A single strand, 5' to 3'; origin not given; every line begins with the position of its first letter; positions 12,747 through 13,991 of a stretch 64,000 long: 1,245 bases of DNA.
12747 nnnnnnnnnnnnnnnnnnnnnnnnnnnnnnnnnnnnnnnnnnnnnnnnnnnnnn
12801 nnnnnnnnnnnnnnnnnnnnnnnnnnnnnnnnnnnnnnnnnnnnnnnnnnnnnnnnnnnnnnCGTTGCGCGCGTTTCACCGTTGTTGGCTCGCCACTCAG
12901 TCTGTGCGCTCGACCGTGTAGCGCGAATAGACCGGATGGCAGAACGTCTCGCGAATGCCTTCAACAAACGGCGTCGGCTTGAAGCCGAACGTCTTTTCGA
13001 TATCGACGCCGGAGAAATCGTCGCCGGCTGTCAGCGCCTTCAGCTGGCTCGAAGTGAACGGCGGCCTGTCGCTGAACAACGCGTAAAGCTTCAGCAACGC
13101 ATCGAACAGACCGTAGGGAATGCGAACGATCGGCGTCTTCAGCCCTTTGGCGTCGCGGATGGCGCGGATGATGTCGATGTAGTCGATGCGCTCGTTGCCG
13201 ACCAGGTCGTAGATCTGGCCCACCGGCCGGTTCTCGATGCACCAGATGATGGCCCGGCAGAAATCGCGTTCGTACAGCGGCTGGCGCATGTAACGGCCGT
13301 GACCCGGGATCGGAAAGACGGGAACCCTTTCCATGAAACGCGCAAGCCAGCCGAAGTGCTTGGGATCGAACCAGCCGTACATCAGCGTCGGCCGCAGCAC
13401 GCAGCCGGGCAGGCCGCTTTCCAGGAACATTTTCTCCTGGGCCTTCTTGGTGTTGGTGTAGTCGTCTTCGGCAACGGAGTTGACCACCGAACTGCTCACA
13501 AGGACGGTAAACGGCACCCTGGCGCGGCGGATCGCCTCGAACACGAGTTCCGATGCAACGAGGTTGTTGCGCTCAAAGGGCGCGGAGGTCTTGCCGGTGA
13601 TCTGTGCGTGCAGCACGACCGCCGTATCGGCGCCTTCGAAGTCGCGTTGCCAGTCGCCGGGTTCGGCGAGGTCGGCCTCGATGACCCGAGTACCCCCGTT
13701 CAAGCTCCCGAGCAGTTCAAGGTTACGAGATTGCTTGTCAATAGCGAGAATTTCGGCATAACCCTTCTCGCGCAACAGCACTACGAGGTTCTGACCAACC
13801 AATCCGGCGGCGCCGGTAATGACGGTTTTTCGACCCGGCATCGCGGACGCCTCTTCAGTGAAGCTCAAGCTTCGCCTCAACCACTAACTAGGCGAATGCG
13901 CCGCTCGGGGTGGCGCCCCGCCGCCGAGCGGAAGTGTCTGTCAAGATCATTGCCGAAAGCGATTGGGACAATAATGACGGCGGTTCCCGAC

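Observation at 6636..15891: Mycobacterial-type polyprenyl-phospho-D-arabinofuranose donor pathway inside a Gram-negative O-antigen/ABC-exporter locus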

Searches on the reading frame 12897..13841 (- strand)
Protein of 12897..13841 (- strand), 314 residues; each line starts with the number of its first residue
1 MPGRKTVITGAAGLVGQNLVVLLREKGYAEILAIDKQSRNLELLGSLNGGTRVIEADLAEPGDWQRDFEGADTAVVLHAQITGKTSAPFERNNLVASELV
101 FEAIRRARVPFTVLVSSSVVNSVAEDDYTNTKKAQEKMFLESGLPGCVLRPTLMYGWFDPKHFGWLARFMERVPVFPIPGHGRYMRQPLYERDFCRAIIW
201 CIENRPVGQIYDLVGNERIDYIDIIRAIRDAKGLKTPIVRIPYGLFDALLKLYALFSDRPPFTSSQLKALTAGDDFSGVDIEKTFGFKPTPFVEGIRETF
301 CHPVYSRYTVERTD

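Call 5: search_protein_families(library=pfam, proteins=[window:12897-13841:-], max_evalue=0.01)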
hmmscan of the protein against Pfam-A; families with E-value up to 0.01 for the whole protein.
window:12897-13841:- (314 aa): 7 families
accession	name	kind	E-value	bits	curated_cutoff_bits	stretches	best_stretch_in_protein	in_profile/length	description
PF01370.27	Epimerase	-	3.1e-18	66.5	20.9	1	7-211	2-237/240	NAD dependent epimerase/dehydratase family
PF01073.25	3Beta_HSD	-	2.6e-09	37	22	1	7-119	1-118/280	3-beta hydroxysteroid dehydrogenase/isomerase family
PF13460.12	NAD_binding_10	-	5.8e-09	36.5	27.2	1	10-152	1-144/184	NAD(P)H-binding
PF07993.18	NAD_binding_4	-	0.0017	18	20.1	0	125-169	174-219/258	Male sterility protein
PF16363.11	GDP_Man_Dehyd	-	0.0031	17.5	27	1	8-80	2-85/332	GDP-mannose 4,6 dehydratase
PF00056.29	Ldh_1_N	-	0.007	16.8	27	1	5-85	2-86/141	lactate/malate dehydrogenase, NAD binding domain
PF04321.23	RmlD_sub_bind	-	0.0072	15.9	27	0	5-79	2-58/287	RmlD substrate binding domain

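Call 6: search_protein_families(library=ncbifam, proteins=[window:12897-13841:-], max_evalue=0.01)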
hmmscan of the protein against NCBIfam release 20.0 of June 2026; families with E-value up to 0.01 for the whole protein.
window:12897-13841:- (314 aa): 14 families
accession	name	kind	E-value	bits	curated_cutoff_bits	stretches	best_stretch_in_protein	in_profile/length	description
TIGR03466.1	HpnA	hypoth_equivalog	3.9e-10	39.1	367.65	1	5-132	2-128/327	hopanoid-associated sugar epimerase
TIGR01181.1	dTDP_gluc_dehyt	equivalog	4.7e-09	35.8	365.1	1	176-230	205-259/321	dTDP-glucose 4,6-dehydratase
TIGR02197.1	heptose_epim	equivalog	2.2e-08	33.6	274.6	1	7-129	2-126/316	ADP-glyceromanno-heptose 6-epimerase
NF050030.1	thlkprotThyD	equivalog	1.8e-07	30.7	400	1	5-121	2-125/305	thylakoid membrane protein ThyD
NF042422.1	oxyalk_red_OleD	equivalog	3.8e-06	26.5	580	1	5-120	2-113/329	2-alkyl-3-oxoalkanoate reductase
NF007490.0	PRK10084.1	subfamily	9.2e-06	24.9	649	0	176-230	221-275/361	dTDP-glucose 4,6-dehydratase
NF047837.1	UDPAcbARedWbcJ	equivalog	2e-05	23.7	500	1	5-54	2-51/372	UDP-2-acetamido-2,6-beta-L-arabino-hexul-4-ose reductase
NF007582.0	PRK10217.1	equivalog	4.1e-05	22.8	698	1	176-231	214-269/355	dTDP-glucose 4,6-dehydratase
NF043036.1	ErythonDh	equivalog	5.9e-05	22.4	325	1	5-119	2-126/321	D-erythronate dehydrogenase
TIGR01777.1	yfcH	hypoth_equivalog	0.00021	21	207.35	1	7-140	2-136/292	TIGR01777 family oxidoreductase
TIGR01179.1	galE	equivalog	0.00054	18.9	262.3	1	7-124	3-128/332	UDP-glucose 4-epimerase GalE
NF005465.0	PRK07060.1-2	equivalog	0.00071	19.1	331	1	3-76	5-76/241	short chain dehydrogenase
NF008360.0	PRK11150.1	equivalog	0.00098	18.4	452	1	7-36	3-32/310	ADP-glyceromanno-heptose 6-epimerase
NF006565.0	PRK09072.1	equivalog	0.0057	16.2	238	1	4-64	6-67/265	SDR family oxidoreductase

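Call 40: search_solved_structures(query=window:12897-13841:-, max_evalue=0.001)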
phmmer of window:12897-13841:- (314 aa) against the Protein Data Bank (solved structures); distinct sequences matched with E-value up to 0.001: 13.
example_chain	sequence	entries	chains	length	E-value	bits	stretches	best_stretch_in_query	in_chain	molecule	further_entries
7ar7_P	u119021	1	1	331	7.5e-06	28.2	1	6-253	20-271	NADH dehydrogenase [ubiquinone] 1 alpha subcomplex subunit 9, mitochondrial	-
7a23_T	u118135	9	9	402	1.3e-05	27.4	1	6-252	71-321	39kDa | NADH dehydrogenase [ubiquinone] 1 alpha subcomplex subunit 9, mitochondrial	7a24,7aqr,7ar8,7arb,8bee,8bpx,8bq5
3ehe_A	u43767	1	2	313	1.4e-05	27.3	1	7-123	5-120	UDP-glucose 4-epimerase (GalE-1)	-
8r2j_A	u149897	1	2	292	1.7e-05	27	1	7-235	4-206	NmrA family transcriptional regulator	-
8shh_A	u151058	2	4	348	1.8e-05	26.9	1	142-242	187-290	dTDP-glucose 4,6-dehydratase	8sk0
1g1a_A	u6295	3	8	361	6.4e-05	25.1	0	168-231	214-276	DTDP-D-GLUCOSE 4,6-DEHYDRATASE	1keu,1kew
8du1_A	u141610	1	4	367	9.1e-05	24.6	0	171-245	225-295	dTDP-glucose 4,6-dehydratase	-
1bxk_A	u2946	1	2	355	0.00011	24.3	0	175-231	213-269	PROTEIN (DTDP-GLUCOSE 4,6-DEHYDRATASE)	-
7b0n_P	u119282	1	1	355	0.00021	23.4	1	5-252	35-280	Epimerase domain-containing protein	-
6x89_A9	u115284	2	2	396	0.00021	23.4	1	129-263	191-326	NADH dehydrogenase [ubiquinone] 1 alpha subcomplex subunit 9, mitochondrial isoform X1 | NDUA9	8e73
6gcs_E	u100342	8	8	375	0.00025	23.2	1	5-252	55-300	NUEM SUBUNIT | Subunit NUEM of NADH:Ubiquinone Oxidoreductase (Complex I) | NADH-ubiquinone oxidoreductase 40 kDa subunit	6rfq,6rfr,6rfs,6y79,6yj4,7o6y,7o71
9g83_P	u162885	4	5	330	0.00027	23.1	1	127-245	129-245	NAD-dependent epimerase/dehydratase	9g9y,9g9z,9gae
6wjb_A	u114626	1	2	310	0.00054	22.1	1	3-120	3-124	NAD-dependent epimerase/dehydratase family protein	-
